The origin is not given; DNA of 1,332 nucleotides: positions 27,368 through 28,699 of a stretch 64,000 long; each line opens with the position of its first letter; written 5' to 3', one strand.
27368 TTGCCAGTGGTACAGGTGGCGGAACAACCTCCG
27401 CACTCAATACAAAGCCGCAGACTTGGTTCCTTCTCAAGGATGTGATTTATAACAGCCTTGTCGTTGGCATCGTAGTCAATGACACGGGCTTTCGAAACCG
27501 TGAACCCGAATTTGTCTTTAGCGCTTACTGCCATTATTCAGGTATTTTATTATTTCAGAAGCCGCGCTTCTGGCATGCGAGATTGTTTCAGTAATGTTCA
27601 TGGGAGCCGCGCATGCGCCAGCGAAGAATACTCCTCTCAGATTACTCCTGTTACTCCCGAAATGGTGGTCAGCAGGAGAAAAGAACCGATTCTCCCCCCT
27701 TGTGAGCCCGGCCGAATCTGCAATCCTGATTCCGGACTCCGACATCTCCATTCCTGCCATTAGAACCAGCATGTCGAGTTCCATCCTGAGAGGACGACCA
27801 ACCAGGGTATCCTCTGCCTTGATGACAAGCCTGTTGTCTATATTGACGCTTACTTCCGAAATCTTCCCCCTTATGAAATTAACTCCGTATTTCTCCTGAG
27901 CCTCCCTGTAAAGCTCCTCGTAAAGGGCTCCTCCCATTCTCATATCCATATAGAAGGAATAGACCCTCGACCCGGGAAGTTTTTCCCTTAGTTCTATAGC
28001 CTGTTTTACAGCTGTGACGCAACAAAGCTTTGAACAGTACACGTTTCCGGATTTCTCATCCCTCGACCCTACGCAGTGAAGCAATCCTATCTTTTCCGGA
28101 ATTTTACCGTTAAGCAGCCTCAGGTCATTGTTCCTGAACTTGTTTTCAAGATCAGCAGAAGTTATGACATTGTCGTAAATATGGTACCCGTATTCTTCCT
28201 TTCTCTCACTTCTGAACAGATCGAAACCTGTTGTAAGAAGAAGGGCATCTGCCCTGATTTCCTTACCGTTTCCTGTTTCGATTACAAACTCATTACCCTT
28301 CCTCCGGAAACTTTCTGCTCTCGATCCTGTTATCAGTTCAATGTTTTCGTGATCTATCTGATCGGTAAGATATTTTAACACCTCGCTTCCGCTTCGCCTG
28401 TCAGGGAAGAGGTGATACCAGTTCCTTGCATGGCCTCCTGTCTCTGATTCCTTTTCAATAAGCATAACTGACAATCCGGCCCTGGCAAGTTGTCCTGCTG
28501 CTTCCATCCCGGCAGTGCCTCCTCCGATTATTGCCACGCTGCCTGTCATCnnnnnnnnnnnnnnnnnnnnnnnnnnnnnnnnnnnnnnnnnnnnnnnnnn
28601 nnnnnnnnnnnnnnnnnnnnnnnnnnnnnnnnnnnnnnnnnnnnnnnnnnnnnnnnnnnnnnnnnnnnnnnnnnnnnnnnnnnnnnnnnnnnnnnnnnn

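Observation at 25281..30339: Five-gene Hdr-like operon with sHdr-type gene order but a membrane-anchored terminal subunit and no recognisable thiol or sulfur-carrier partner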

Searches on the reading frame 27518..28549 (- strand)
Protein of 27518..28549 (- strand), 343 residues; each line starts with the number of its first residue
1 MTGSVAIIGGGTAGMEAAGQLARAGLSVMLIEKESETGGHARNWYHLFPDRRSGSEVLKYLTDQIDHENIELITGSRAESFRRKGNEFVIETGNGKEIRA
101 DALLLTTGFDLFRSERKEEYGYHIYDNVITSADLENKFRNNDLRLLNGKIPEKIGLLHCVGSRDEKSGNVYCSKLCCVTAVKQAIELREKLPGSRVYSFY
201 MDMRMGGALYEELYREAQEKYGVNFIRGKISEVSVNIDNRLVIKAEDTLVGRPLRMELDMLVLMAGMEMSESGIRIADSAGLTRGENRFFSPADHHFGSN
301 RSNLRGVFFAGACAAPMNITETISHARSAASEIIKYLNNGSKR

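Call 3: search_protein_families(library=pfam, proteins=[window:27518-28549:-], max_evalue=0.01)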
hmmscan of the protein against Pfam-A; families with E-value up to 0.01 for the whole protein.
window:27518-28549:- (343 aa): 17 families
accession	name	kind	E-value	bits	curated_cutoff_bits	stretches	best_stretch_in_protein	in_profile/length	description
PF07992.20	Pyr_redox_2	-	6.3e-20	72.2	26.1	2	4-108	2-108/291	Pyridine nucleotide-disulphide oxidoreductase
PF03486.20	HI0933_like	-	7.1e-13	49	50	2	45-108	99-163/244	HI0933-like protein Rossmann domain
PF01266.30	DAO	-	5.9e-10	39.6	27.9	1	5-41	2-38/353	FAD dependent oxidoreductase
PF13738.12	Pyr_redox_3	-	1.8e-09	37.7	30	1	4-110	166-268/305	Pyridine nucleotide-disulphide oxidoreductase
PF13450.12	NAD_binding_8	-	6.2e-09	36.4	21.9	1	7-46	1-40/68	NAD(P)-binding Rossmann-like domain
PF00070.33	Pyr_redox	-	1.2e-08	35.8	22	1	4-36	1-33/82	Pyridine nucleotide-disulphide oxidoreductase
PF01134.28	GIDA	-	1.5e-08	34.6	22.1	1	5-37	2-34/391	Glucose inhibited division protein A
PF00890.30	FAD_binding_2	-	5e-08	33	20.4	1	5-41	2-38/414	FAD binding domain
PF12831.13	FAD_oxidored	-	1.7e-07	31.4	27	1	5-41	2-38/416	FAD dependent oxidoreductase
PF13454.12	NAD_binding_9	-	2.1e-06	28.2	21.8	0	59-109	104-154/155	FAD-NAD(P)-binding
PF01494.25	FAD_binding_3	-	2.1e-06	27.7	22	1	4-42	3-41/349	FAD binding domain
PF01593.30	Amino_oxidase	-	2.7e-05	24.1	19.8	1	13-45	2-34/443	Flavin containing amine oxidoreductase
PF04820.20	Trp_halogenase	-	4.8e-05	22.8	21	0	5-34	2-35/458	Tryptophan halogenase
PF05834.18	Lycopene_cycl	-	0.00029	20.5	23.4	1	5-53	2-53/380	Lycopene cyclase protein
PF01946.23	Thi4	-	0.00051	19.8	26.2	1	4-42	19-58/235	Thi4 family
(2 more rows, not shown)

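Call 4: search_protein_families(library=ncbifam, proteins=[window:27518-28549:-], max_evalue=0.01)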
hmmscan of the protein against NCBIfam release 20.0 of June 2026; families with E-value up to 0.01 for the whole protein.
window:27518-28549:- (343 aa): 111 families (the best 25 are shown)
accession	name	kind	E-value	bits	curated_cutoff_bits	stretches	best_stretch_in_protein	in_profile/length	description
NF040770.1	hetero_SS_HdrA2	exception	6.3e-72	242.8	1100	2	96-341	314-564/777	CoB-CoM heterodisulfide reductase HdrA2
NF041891.1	hdrA_Methbact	equivalog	4.2e-59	200.5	1300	2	98-340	313-559/762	ferredoxin:CoB-CoM heterodisulfide reductase subunit HdrA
NF041778.1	hetero_SS_HdrA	equivalog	2.1e-55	187.9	1400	2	97-341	325-574/771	ferredoxin:CoB-CoM heterodisulfide reductase subunit HdrA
TIGR00275.1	TIGR00275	subfamily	2.4e-14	53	183.8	2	46-109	97-159/401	aminoacetone oxidase family FAD-binding enzyme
NF009410.0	PRK12771.1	subfamily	8.9e-12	44.3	516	2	4-42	140-178/566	NAD(P)-binding protein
TIGR03997.1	mycofact_OYE_2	equivalog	1.6e-10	40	793.15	1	5-80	382-456/645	mycofactocin system FadH/OYE family oxidoreductase 2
TIGR01292.1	TRX_reduct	equivalog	1.3e-09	37.3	343.45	1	5-110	3-111/300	thioredoxin-disulfide reductase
NF009409.0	PRK12770.1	subfamily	2.3e-09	36.8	343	1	4-108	20-128/360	putative glutamate synthase subunit beta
NF005560.0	PRK07233.1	equivalog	6.8e-09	35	252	1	4-43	2-41/435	hypothetical protein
NF003585.0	PRK05249.1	equivalog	1.2e-08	34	465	1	5-44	9-48/464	Si-specific NAD(P)(+) transhydrogenase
TIGR03197.1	MnmC_Cterm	equivalog_domain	2.4e-08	33.5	174.2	1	5-40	2-37/400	FAD-dependent 5-carboxymethylaminomethyl-2-thiouridine(34) oxidoreductase MnmC1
TIGR03467.1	HpnE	equivalog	3.4e-08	33.2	283.05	1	5-43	1-39/430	hydroxysqualene dehydroxylase HpnE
NF045599.1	bili_reduct_long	exception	3.4e-08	32.2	750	1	4-82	383-460/641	bilirubin reductase, long form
TIGR01350.1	lipoamide_DH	equivalog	5.4e-08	32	408.8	1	5-43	4-41/461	dihydrolipoyl dehydrogenase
TIGR03315.1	Se_ygfK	equivalog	7.2e-08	30.3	835.3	1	4-89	539-625/1012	putative selenate reductase subunit YgfK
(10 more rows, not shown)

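Call 11: find_related_loci(query=window:27518-28549:-, collection=genome_contigs, flank=8000)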
Query window:27518-28549:- (343 aa) in genome_contigs; peptide patterns used: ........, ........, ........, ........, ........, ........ (x = any residue, [..] = any of these).
340 stretches matched a pattern; 182 encode a relative of the query (tblastn E <= 1e-3); the best 80 are kept; 80 distinct loci.
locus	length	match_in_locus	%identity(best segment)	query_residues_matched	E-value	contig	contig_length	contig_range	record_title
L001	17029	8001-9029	100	1-343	0e+0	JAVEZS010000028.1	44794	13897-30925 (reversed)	MAG: Bacteroidales bacterium isolate BF4_71 NODE_2347_length_44794_cov_14.410124_Biofilm4, whole genome shotgun sequence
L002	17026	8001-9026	74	1-342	5e-179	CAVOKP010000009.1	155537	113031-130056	MAG: uncultured Bacteroidales bacterium isolate MFD00032.bin.3.532 genome assembly, contig: contig_27057, whole genome s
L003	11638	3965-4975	73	1-337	2e-175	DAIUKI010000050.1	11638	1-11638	MAG TPA_asm: Bacteroidales bacterium isolate CTOTU20032 NODE_131_length_11638_cov_8.618665, whole genome shotgun sequenc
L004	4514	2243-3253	73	1-339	1e-179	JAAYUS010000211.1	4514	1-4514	MAG: Bacteroidales bacterium isolate AS27yjCOA_179 95575_AS27, whole genome shotgun sequence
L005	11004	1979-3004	73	1-342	1e-173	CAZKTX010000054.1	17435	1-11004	MAG TPA_asm: uncultured Rikenellaceae bacterium isolate SRP220891_co1_349 genome assembly, contig: NODE_6153_length_1743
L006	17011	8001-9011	74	1-339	2e-173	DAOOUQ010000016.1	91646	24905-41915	MAG TPA_asm: Bacteroidales bacterium isolate AMR_MDS_2463 NODE_121_length_91646_cov_11.160311, whole genome shotgun sequ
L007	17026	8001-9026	72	1-342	4e-173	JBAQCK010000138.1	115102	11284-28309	MAG: Bacteroidales bacterium isolate MFD12018_ilm_asm_bin32 k127_155791, whole genome shotgun sequence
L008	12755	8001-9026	72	1-342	5e-172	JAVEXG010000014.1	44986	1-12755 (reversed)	MAG: Bacteroidales bacterium isolate BF4_167 NODE_2328_length_44986_cov_8.691255_Biofilm4, whole genome shotgun sequence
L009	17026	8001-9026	71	1-342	1e-171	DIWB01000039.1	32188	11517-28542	MAG TPA_asm: Bacteroidales bacterium UBA6117 UBA6117_contig_11962, whole genome shotgun sequence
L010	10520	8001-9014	72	1-338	2e-171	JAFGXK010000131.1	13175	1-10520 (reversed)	MAG: Bacteroidales bacterium isolate ZodW_Metabat.368 k87_7946608, whole genome shotgun sequence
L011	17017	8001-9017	71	1-339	3e-171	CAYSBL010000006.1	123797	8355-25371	MAG TPA_asm: uncultured Rikenellaceae bacterium isolate binchicken_co26_242 genome assembly, contig: NODE_198_length_123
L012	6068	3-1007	73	8-342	9e-172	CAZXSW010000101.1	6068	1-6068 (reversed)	MAG TPA_asm: uncultured Rikenellaceae bacterium isolate SRP294416_co3_110 genome assembly, contig: NODE_31506_length_606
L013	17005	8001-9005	72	5-339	4e-169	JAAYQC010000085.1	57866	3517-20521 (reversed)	MAG: Bacteroidales bacterium isolate AS22ysBPME_306 110178_AS22, whole genome shotgun sequence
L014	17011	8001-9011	72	1-339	1e-168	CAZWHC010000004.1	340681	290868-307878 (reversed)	MAG TPA_asm: uncultured Rikenellaceae bacterium isolate binchicken_co115_197 genome assembly, contig: NODE_21_length_340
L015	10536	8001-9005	71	5-339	8e-168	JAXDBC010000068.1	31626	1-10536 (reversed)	MAG: Bacteroidales bacterium isolate POMEDNA-B08 Raw1_k127_179873, whole genome shotgun sequence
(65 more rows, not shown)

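Call 14: search_solved_structures(query=window:27518-28549:-, max_evalue=0.00001, show_alignments=2)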
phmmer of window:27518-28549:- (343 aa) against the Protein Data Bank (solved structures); distinct sequences matched with E-value up to 0.00001: 7.
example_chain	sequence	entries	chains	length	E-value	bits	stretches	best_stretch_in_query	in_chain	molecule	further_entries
9sfi_A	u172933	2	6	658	2.7e-57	197.5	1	98-339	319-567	CoB--CoM heterodisulfide reductase iron-sulfur subunit A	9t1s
6tjr_A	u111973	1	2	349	4e-54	187.1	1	5-333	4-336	Fumarate reductase/succinate dehydrogenase flavoprotein domain protein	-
5odc_A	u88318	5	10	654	3e-52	181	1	101-333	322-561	Heterodisulfide reductase, subunit A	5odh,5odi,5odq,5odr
7bkb_A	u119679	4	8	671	4e-52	180.6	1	99-332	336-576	CoB--CoM heterodisulfide reductase iron-sulfur subunit A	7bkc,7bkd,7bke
8rvv_A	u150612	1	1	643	6.2e-52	179.9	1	97-332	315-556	H(2):CoB-CoM heterodisulfide,ferredoxin reductase subunit A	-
8rvu_a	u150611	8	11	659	6.6e-52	179.8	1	97-332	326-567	H(2):CoB-CoM heterodisulfide,ferredoxin reductase subunit A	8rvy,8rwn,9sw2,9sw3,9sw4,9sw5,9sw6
2cvj_A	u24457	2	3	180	4.4e-06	29.3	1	5-109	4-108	thioredoxin reductase related protein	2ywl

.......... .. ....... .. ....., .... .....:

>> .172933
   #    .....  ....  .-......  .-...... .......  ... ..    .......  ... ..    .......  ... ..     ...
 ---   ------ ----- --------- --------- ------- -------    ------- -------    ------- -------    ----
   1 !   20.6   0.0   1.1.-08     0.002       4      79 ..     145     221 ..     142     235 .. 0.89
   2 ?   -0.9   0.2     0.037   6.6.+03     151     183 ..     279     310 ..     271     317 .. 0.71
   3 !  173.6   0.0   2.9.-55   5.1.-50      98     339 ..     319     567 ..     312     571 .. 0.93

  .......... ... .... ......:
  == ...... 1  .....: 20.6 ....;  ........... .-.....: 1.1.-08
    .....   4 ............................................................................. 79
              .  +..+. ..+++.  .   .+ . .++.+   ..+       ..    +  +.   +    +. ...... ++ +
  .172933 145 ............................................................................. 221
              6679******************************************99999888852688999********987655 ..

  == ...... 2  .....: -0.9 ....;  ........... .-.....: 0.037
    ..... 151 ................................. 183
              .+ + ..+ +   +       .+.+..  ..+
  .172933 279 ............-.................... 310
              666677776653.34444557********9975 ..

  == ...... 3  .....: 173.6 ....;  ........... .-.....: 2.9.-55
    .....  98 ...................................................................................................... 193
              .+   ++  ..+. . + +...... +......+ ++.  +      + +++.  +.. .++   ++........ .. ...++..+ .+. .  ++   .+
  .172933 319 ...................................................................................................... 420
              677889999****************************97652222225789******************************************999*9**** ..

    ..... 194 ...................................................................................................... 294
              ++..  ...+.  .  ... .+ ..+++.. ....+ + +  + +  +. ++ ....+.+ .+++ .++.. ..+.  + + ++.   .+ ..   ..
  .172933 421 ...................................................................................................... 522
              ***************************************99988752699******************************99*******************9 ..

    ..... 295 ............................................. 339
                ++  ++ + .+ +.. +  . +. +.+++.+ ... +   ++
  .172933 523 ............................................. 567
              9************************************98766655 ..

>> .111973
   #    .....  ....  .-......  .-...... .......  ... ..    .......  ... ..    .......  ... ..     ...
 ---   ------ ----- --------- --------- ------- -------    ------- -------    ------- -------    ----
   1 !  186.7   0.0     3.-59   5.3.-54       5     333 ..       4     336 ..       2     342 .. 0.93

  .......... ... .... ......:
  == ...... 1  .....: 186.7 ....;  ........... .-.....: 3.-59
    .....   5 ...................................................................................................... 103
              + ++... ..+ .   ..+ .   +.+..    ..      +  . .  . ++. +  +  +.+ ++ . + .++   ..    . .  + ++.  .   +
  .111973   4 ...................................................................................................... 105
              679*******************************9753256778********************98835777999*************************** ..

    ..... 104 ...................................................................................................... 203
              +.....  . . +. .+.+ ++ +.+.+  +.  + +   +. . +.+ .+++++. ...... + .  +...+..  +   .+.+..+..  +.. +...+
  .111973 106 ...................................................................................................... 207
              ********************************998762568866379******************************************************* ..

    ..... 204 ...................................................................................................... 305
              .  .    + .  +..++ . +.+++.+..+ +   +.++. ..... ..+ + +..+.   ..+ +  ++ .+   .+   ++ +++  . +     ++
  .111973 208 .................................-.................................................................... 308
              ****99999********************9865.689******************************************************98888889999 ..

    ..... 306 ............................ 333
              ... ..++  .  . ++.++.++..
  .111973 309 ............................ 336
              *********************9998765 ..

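Call 26: search_protein_representatives(protein=window:27518-28549:-)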
Query: 343 residues. Proteins with E-value up to 0.001 (for the whole library): 4313; up to 1e-10: 2458; up to 1e-30: 796. The best 150 are listed.
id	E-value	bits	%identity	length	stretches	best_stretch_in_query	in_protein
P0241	6.7e-116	403.3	66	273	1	79-341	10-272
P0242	5.0e-102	357.7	37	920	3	4-336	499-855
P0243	4.1e-100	351.4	48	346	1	2-339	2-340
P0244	1.0e-98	346.8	47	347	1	4-338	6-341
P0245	9.9e-95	333.8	47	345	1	3-339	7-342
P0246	2.1e-91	322.8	48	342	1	4-339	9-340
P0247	8.2e-91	320.9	46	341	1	2-339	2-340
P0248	1.8e-90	319.7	44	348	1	2-341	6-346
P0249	1.5e-88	313.4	46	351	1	4-338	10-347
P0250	1.2e-86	307.2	35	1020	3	4-336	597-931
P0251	1.1e-85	304.0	37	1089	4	96-332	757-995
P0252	5.2e-85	301.8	33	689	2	3-332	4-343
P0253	6.0e-82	291.8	43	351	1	1-340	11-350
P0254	2.4e-81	289.8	32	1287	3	5-333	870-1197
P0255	2.7e-81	289.6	43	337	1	5-337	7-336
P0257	1.7e-79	283.7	43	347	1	4-337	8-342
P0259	9.2e-79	281.3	42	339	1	5-338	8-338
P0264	2.1e-76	273.5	40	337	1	4-337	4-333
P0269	3.6e-74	266.2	43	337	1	5-337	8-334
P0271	1.2e-73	264.5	38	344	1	5-338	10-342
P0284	3.1e-71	256.6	42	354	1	4-338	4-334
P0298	9.2e-70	251.7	39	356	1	6-338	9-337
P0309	7.0e-68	245.5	40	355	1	5-340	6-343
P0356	6.1e-62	226.0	38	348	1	4-334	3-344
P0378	2.4e-60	220.8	38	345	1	4-339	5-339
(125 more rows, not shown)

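Call 28: list_cluster_members(proteins=[P0243, P0244, P0245, P0246, P0247, P0248, P0249, P0253, P0255, P0242])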
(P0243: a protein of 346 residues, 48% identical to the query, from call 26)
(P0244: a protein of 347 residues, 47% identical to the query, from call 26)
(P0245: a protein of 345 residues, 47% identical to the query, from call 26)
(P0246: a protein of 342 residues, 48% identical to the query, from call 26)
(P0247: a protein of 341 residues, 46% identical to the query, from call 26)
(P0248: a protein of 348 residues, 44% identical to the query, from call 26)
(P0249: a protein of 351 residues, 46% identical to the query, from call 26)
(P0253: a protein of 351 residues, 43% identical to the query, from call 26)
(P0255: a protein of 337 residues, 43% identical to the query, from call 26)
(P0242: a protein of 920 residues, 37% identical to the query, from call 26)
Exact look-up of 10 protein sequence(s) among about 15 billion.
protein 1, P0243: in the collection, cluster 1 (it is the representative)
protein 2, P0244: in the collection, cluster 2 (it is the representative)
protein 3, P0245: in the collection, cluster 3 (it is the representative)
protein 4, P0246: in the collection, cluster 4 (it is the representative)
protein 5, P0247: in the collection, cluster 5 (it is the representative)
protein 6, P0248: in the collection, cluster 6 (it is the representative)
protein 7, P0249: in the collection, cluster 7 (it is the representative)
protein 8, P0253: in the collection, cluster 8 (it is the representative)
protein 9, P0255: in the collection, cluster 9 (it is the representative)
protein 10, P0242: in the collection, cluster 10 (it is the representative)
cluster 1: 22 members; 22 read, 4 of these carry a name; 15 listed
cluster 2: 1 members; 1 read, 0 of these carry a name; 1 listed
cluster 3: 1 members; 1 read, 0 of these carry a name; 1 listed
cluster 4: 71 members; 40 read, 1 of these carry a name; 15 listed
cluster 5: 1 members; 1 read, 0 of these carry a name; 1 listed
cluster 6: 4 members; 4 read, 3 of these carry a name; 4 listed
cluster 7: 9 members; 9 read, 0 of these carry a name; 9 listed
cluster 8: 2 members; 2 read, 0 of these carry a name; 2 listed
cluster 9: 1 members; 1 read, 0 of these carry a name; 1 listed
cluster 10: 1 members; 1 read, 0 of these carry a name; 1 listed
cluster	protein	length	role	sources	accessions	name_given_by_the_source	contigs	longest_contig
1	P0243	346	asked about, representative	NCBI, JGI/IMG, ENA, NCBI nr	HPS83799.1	MAG TPA: FAD-dependent oxidoreductase [Bacteroidales bacterium] | FAD-dependent oxidoreductase [Bacteroidales bacterium]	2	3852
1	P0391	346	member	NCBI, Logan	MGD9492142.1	MAG: FAD-dependent oxidoreductase [Bacteroidales bacterium]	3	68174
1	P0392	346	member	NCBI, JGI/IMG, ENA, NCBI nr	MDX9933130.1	MAG: FAD-dependent oxidoreductase [Bacteroidales bacterium] | heterodisulfide reductase subunit A | FAD-dependent oxidoreductase [Bacteroidales bacterium]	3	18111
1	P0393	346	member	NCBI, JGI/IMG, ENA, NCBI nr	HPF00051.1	MAG TPA: FAD-dependent oxidoreductase [Bacteroidales bacterium] | FAD-dependent oxidoreductase [Bacteroidales bacterium]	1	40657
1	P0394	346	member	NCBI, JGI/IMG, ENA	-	-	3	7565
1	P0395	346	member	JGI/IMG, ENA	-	-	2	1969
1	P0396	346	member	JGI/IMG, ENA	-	-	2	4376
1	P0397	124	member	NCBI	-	-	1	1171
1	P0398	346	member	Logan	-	-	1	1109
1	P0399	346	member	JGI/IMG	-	-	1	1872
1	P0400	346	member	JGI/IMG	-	-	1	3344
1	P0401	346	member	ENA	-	-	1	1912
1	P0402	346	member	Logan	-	-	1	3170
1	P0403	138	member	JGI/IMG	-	-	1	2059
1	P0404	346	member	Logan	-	-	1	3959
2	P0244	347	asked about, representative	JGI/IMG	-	-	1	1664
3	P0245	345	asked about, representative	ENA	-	-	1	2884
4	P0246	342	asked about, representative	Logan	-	-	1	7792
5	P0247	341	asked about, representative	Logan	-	-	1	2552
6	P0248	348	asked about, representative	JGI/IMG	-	heterodisulfide reductase subunit A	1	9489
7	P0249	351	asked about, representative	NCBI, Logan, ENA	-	-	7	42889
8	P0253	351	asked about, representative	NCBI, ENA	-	-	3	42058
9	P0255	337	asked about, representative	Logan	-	-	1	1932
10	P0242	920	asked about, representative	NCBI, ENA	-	-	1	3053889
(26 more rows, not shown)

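Call 29: find_encoding_contigs(protein=P0391, flank=8000, max_places=2)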
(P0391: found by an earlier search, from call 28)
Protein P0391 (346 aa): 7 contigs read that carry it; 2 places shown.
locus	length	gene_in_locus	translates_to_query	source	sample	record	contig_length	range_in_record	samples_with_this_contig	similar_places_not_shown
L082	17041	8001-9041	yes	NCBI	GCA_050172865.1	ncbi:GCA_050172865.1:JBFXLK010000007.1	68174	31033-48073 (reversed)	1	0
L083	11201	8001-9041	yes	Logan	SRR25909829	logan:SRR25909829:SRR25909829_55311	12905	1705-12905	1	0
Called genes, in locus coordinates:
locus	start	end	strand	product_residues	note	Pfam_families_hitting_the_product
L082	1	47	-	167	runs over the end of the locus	-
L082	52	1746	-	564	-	PF00082:Peptidase_S8, PF18962:Por_Secre_tail (weak)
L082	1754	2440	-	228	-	-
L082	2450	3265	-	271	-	PF07661:MORN_2 (faint)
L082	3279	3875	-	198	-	PF00702:Hydrolase, PF08645:PNK3P, PF13242:Hydrolase_like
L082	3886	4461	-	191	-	PF13580:SIS_2, PF01380:SIS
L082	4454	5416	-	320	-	PF00535:Glycos_transf_2, PF10111:Glyco_tranf_2_2, PF13641:Glyco_tranf_2_3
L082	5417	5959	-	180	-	PF13858:DUF4199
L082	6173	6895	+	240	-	PF13183:Fer4_8, PF13237:Fer4_10, PF12838:Fer4_7 (faint), PF13187:Fer4_9, PF13484:Fer4_16 (faint), PF13534:Fer4_17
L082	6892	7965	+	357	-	PF02754:CCG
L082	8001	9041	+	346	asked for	PF00070:Pyr_redox, PF03486:HI0933_like (weak), PF07992:Pyr_redox_2, PF12831:FAD_oxidored (weak), PF13450:NAD_binding_8 (weak), PF03486:HI0933_like (weak), PF01593:Amino_oxidase (weak), PF13738:Pyr_redox_3 (weak), +7 more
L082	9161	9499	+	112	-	PF13237:Fer4_10 (faint), PF00037:Fer4 (faint), PF13183:Fer4_8, PF12838:Fer4_7 (weak), PF13187:Fer4_9 (weak), PF13534:Fer4_17 (weak)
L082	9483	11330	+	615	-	PF13183:Fer4_8, PF13534:Fer4_17 (weak), PF02754:CCG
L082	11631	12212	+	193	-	PF00027:cNMP_binding, PF13545:HTH_Crp_2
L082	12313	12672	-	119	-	PF00076:RRM_1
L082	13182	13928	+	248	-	PF00300:His_Phos_1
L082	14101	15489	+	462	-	PF02878:PGM_PMM_I, PF02879:PGM_PMM_II, PF02880:PGM_PMM_III, PF00408:PGM_PMM_IV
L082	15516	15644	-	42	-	-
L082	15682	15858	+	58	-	-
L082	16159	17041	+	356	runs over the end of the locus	PF05359:DUF748 (faint), PF00691:OmpA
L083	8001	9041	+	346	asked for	PF00070:Pyr_redox, PF03486:HI0933_like (weak), PF07992:Pyr_redox_2, PF12831:FAD_oxidored (weak), PF13450:NAD_binding_8 (weak), PF03486:HI0933_like (weak), PF01593:Amino_oxidase (weak), PF13738:Pyr_redox_3 (weak), +7 more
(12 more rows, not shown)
